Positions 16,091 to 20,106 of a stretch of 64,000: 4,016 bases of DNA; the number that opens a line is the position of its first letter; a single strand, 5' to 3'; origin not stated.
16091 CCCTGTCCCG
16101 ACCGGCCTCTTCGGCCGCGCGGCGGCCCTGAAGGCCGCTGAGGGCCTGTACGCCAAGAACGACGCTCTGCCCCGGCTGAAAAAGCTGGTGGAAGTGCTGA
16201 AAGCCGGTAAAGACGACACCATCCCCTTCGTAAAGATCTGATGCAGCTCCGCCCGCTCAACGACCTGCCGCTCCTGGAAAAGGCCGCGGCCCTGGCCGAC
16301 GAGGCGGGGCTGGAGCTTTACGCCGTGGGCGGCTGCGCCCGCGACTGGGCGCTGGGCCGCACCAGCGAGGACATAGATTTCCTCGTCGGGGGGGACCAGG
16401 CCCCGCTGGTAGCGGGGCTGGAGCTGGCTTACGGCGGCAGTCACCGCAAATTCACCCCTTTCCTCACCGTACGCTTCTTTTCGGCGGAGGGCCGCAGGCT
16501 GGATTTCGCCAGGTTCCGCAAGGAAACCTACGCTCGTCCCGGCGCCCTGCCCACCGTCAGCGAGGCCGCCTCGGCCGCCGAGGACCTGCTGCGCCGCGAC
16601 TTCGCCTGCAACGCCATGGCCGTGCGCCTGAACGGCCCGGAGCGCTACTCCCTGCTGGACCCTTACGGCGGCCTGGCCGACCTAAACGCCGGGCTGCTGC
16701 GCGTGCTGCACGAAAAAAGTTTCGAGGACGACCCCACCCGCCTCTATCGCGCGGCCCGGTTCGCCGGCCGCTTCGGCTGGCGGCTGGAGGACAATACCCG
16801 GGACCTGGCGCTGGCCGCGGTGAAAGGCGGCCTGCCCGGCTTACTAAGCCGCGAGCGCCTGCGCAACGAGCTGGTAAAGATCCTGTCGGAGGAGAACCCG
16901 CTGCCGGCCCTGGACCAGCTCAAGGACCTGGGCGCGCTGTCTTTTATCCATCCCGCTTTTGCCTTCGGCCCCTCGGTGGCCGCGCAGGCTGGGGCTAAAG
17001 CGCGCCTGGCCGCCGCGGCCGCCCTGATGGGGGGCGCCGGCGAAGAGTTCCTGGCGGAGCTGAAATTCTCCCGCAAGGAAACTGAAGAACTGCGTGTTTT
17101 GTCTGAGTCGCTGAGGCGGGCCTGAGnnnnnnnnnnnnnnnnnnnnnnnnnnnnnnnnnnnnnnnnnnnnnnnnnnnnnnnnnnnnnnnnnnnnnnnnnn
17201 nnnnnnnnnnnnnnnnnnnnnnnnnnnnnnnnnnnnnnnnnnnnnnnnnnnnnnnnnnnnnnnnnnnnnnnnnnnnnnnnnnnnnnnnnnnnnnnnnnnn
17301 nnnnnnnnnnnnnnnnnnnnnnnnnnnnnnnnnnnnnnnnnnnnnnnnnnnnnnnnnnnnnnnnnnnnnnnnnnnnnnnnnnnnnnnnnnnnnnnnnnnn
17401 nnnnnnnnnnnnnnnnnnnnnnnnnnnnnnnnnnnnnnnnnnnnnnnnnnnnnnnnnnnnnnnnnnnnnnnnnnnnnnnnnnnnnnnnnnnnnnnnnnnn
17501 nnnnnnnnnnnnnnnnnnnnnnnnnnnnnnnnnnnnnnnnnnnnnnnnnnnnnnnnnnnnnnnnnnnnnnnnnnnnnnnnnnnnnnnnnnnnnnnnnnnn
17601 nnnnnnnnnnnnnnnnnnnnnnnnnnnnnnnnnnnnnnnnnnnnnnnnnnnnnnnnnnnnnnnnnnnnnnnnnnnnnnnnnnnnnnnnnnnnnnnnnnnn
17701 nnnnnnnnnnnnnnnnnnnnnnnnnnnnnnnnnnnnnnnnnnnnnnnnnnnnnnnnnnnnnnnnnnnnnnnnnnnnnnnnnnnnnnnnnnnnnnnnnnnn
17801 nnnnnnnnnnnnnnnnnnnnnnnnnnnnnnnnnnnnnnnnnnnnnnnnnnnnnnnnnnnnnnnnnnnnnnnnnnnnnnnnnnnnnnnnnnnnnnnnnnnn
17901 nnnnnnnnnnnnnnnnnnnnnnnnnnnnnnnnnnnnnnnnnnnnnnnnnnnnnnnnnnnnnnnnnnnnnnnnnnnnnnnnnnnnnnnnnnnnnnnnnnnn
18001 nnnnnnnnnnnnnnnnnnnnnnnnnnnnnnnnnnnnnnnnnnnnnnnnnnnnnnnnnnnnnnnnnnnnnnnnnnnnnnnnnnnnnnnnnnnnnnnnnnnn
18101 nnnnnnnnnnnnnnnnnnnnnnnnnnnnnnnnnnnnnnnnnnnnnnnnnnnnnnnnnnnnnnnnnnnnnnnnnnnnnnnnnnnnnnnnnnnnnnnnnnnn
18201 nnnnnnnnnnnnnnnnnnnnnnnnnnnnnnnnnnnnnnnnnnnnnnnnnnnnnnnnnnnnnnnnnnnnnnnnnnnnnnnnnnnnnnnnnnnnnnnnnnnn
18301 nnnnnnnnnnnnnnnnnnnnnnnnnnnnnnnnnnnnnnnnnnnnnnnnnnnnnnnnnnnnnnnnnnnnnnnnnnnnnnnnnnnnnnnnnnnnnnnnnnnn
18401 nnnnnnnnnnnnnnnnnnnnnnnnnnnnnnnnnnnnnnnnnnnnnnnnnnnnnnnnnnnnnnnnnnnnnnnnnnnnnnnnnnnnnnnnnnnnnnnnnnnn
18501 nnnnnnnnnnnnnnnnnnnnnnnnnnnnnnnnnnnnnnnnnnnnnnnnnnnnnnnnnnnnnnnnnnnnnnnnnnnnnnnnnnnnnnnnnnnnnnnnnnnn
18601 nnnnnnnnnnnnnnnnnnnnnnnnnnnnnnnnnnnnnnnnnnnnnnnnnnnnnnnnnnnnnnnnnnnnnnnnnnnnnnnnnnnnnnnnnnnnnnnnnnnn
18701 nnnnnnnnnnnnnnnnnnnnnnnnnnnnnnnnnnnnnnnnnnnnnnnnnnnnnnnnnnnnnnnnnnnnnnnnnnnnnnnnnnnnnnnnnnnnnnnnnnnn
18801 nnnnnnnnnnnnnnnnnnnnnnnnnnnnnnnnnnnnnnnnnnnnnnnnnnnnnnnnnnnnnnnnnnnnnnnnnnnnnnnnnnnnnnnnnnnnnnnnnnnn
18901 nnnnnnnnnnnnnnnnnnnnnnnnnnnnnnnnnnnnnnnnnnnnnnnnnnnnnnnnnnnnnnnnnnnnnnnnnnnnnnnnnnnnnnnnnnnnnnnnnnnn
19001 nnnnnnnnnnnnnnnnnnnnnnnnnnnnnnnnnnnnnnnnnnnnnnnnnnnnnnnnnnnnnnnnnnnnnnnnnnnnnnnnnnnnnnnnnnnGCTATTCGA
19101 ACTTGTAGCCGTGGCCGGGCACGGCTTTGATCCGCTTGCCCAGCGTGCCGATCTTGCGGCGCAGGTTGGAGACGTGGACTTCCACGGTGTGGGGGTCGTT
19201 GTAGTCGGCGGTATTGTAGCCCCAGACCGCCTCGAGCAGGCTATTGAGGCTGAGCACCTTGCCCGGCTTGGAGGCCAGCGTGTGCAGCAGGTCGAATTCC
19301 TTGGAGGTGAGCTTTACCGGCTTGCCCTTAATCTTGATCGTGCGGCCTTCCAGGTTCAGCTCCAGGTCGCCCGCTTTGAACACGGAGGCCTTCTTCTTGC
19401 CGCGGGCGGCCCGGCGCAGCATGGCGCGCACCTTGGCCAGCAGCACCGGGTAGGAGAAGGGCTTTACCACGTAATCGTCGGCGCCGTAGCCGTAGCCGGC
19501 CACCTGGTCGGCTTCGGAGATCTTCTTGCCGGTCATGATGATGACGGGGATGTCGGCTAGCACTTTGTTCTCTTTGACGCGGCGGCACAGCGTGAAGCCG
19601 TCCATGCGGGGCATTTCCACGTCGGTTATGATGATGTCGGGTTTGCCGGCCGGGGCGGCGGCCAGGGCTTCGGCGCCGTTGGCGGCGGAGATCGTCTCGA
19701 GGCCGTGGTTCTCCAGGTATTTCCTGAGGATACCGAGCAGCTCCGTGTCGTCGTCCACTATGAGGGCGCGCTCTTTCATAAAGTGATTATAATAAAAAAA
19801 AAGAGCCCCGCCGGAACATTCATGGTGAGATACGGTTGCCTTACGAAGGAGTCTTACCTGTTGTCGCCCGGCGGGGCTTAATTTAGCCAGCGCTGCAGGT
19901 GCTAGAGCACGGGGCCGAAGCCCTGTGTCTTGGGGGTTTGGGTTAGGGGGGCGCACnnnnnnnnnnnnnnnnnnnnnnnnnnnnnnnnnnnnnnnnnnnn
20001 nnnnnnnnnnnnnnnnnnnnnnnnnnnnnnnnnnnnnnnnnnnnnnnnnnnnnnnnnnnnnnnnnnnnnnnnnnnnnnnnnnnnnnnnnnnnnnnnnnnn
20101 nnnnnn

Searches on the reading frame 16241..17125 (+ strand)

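Call 29: search_protein_families(library=pfam, proteins=[window:16241-17125:+], max_evalue=0.001)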
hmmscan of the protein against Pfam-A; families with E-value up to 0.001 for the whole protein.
window:16241-17125:+ (294 aa): 2 families
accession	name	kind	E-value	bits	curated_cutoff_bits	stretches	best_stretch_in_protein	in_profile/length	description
PF01743.26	PolyA_pol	-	1.7e-20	74.1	23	1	26-154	1-126/126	Poly A polymerase head domain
PF12627.12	PolyA_pol_RNAbd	-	2.6e-07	30.7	22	1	203-240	23-60/64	Probable RNA and SrmB- binding site of polymerase A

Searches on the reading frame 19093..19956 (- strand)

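Call 29: search_protein_families(library=pfam, proteins=[window:19093-19956:-], max_evalue=0.001)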
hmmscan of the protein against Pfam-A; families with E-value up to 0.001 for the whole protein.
window:19093-19956:- (287 aa): 2 families
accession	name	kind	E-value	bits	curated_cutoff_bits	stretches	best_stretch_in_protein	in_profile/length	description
PF00072.30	Response_reg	-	3.3e-27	95.3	30.2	1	65-176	2-110/111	Response regulator receiver domain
PF00486.34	Trans_reg_C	-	5.4e-23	81.3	26.2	1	211-286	1-77/77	Transcriptional regulatory protein, C terminal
